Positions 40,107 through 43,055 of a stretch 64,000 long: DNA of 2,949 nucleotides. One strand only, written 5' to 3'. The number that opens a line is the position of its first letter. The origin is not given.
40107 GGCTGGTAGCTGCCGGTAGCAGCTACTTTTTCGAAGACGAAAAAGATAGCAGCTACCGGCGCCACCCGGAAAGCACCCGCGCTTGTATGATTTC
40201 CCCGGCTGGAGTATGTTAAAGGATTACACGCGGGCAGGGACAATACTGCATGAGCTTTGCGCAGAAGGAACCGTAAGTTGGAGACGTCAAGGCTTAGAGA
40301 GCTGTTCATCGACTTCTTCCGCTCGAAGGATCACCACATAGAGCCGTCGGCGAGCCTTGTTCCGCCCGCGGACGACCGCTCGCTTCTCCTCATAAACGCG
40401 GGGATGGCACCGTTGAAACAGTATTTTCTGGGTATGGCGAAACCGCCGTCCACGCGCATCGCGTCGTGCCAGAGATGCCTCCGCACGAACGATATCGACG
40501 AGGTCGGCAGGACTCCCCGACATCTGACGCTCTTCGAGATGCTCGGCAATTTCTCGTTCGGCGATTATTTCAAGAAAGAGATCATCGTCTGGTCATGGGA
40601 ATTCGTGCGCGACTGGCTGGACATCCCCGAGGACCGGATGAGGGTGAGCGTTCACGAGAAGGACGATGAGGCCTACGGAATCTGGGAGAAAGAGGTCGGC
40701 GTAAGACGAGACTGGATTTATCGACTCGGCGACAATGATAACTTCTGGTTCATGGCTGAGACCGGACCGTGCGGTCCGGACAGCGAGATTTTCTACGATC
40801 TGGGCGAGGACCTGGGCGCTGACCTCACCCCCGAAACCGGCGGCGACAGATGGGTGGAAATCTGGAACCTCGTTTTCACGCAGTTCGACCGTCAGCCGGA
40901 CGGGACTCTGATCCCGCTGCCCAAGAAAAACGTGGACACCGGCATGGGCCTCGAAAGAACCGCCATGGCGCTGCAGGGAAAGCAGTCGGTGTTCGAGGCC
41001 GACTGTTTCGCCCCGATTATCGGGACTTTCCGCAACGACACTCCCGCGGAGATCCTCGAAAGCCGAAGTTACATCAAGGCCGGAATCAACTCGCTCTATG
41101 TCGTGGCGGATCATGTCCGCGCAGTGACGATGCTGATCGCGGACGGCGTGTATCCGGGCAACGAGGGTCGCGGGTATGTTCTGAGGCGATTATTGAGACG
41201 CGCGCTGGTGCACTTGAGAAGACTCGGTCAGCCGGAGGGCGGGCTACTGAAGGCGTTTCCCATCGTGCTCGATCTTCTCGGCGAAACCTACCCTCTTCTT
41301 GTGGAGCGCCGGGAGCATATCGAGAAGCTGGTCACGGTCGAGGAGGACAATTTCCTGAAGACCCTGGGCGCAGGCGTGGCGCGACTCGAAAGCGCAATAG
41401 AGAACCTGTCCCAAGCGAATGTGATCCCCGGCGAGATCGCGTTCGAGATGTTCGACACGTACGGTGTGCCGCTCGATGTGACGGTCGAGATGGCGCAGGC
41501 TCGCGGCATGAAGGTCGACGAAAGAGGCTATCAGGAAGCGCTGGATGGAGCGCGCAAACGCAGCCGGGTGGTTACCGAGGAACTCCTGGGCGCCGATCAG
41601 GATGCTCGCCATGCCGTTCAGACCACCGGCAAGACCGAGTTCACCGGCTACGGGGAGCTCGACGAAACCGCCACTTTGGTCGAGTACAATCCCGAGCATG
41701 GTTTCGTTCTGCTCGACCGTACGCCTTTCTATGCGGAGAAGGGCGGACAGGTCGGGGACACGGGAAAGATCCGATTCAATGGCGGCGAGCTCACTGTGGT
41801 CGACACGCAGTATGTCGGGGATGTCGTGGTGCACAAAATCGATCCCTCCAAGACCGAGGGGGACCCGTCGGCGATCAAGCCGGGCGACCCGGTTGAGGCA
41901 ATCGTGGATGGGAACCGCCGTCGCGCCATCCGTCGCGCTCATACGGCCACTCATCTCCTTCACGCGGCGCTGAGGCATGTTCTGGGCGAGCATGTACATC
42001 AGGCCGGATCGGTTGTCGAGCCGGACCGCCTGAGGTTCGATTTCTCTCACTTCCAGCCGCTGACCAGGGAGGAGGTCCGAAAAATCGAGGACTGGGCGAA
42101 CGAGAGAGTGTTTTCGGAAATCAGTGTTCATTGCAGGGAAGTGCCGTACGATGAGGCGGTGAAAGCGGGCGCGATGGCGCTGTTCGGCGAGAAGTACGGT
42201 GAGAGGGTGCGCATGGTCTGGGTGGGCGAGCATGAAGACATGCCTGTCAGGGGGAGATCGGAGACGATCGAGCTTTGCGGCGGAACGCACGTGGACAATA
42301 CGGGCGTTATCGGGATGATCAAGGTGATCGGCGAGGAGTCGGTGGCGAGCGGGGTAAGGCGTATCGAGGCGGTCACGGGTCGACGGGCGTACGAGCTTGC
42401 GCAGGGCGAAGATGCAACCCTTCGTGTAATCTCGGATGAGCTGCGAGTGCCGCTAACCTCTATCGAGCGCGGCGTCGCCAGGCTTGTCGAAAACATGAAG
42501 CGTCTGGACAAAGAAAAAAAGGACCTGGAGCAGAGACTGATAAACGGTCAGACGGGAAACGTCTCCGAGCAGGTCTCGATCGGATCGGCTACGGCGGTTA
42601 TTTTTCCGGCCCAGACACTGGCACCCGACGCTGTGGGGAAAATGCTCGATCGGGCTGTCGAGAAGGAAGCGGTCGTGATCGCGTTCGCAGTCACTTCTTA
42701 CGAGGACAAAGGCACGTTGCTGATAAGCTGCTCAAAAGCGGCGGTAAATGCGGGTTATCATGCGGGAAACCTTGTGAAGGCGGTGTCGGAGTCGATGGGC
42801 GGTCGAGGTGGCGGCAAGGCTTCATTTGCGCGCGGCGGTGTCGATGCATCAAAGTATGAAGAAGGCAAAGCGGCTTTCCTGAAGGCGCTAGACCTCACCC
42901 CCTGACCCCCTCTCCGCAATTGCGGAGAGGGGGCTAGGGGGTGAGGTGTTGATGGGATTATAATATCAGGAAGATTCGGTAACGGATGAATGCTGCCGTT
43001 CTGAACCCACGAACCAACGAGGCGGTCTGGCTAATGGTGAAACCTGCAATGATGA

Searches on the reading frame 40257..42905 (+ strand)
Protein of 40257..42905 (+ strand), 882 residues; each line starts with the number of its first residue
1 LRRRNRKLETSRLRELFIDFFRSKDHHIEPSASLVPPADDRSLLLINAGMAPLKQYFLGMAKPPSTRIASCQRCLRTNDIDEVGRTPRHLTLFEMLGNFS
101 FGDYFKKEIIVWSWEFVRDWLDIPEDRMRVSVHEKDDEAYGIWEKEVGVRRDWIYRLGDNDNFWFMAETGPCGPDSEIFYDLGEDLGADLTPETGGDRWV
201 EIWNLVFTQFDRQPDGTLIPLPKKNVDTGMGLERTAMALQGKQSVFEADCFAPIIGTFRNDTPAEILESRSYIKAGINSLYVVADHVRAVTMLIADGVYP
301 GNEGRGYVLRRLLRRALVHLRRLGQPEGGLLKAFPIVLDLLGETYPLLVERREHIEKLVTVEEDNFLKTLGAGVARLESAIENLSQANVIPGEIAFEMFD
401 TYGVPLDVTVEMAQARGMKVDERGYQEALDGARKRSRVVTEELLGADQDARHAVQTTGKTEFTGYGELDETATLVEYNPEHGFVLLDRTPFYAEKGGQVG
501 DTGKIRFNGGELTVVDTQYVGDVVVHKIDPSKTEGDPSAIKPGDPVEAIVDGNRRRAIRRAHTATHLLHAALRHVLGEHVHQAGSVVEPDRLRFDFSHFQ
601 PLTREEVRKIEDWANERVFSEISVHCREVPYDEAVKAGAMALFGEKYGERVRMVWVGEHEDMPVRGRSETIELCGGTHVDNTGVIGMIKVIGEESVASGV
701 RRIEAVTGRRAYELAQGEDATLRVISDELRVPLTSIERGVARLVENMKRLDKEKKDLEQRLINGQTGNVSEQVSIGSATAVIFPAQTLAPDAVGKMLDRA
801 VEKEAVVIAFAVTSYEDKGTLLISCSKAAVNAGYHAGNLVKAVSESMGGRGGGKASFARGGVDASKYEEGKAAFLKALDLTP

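Call 52: search_protein_families(library=pfam, proteins=[window:40257-42905:+], max_evalue=0.00001)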
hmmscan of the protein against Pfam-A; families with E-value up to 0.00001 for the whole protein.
window:40257-42905:+ (882 aa): 3 families
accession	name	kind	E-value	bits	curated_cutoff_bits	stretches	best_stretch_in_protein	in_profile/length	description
PF01411.24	tRNA-synt_2c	-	1e-172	576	30.3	1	13-553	2-551/552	tRNA synthetases class II (A)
PF07973.19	tRNA_SAD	-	1.1e-13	51.4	24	1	658-704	8-44/44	Threonyl and Alanyl tRNA synthetase second additional domain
PF02272.25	DHHA1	-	9.2e-10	39.3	25.9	1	787-878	12-96/102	DHHA1 domain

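Call 64: find_homologous_proteins(query=window:40257-42905:+, max_evalue=1e-100)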
Query window:40257-42905:+ (882 aa): 7990 proteins with E <= 1e-100 among 8000 candidates; the best 120 are listed.
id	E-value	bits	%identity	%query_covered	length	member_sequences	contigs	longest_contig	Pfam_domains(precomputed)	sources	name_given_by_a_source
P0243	0.0e+0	1994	100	99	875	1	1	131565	PF01411.25,PF07973.20,PF02272.25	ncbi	-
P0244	0.0e+0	1542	75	99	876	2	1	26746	PF01411.25,PF07973.20,PF02272.25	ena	-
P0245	0.0e+0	1540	75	99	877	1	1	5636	PF01411.25,PF07973.20,PF02272.25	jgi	-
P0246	0.0e+0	1516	75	99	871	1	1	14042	PF01411.25,PF07973.20,PF02272.25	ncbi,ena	-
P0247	0.0e+0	1477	73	98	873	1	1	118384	PF01411.25,PF07973.20,PF02272.25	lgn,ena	-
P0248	0.0e+0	1468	72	99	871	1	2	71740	PF01411.25,PF07973.20,PF02272.25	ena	-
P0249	0.0e+0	1468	72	99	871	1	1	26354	PF01411.25,PF07973.20,PF02272.25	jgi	-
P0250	0.0e+0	1465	72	99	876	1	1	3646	PF01411.25,PF07973.20,PF02272.25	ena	-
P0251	0.0e+0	1454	72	99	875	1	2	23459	PF01411.25,PF07973.20,PF02272.25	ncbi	-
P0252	0.0e+0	1453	72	99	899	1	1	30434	PF01411.25,PF07973.20,PF02272.25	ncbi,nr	ncbi:MAG: alanine--tRNA ligase [bacterium]|nr:alanine--tRNA ligase [bacterium]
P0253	0.0e+0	1437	70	99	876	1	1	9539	PF01411.25,PF07973.20,PF02272.25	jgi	jgi:alanyl-tRNA synthetase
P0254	0.0e+0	1435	71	99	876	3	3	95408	PF01411.25,PF07973.20,PF02272.25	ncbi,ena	-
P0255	0.0e+0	1433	72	99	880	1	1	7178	PF01411.25,PF07973.20,PF02272.25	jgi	jgi:alanyl-tRNA synthetase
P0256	0.0e+0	1428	71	99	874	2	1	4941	PF01411.25,PF07973.20,PF02272.25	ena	-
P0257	0.0e+0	1428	70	99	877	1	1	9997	PF01411.25,PF07973.20,PF02272.25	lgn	-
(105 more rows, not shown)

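Call 66: find_encoding_contigs(protein=P0246, flank=4000, max_places=3)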
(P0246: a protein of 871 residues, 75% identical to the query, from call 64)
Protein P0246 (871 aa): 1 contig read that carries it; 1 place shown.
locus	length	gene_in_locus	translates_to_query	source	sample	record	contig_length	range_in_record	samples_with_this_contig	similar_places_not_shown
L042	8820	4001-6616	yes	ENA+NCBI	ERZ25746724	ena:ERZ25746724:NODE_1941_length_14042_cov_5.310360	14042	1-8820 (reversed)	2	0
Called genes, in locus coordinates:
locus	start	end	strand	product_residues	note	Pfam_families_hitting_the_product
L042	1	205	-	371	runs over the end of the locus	PF01098:FTSW_RODA_SPOVE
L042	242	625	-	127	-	PF09413:DUF2007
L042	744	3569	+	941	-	PF05729:NACHT, PF13191:AAA_16, PF13401:AAA_22 (weak), PF24885:TPR_NPHP3 (faint), PF13424:TPR_12 (weak), PF17874:TPR_MalT (weak), PF13424:TPR_12 (weak), PF17874:TPR_MalT, +10 more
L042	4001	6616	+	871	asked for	PF01411:tRNA-synt_2c, PF07973:tRNA_SAD, PF02272:DHHA1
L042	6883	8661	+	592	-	-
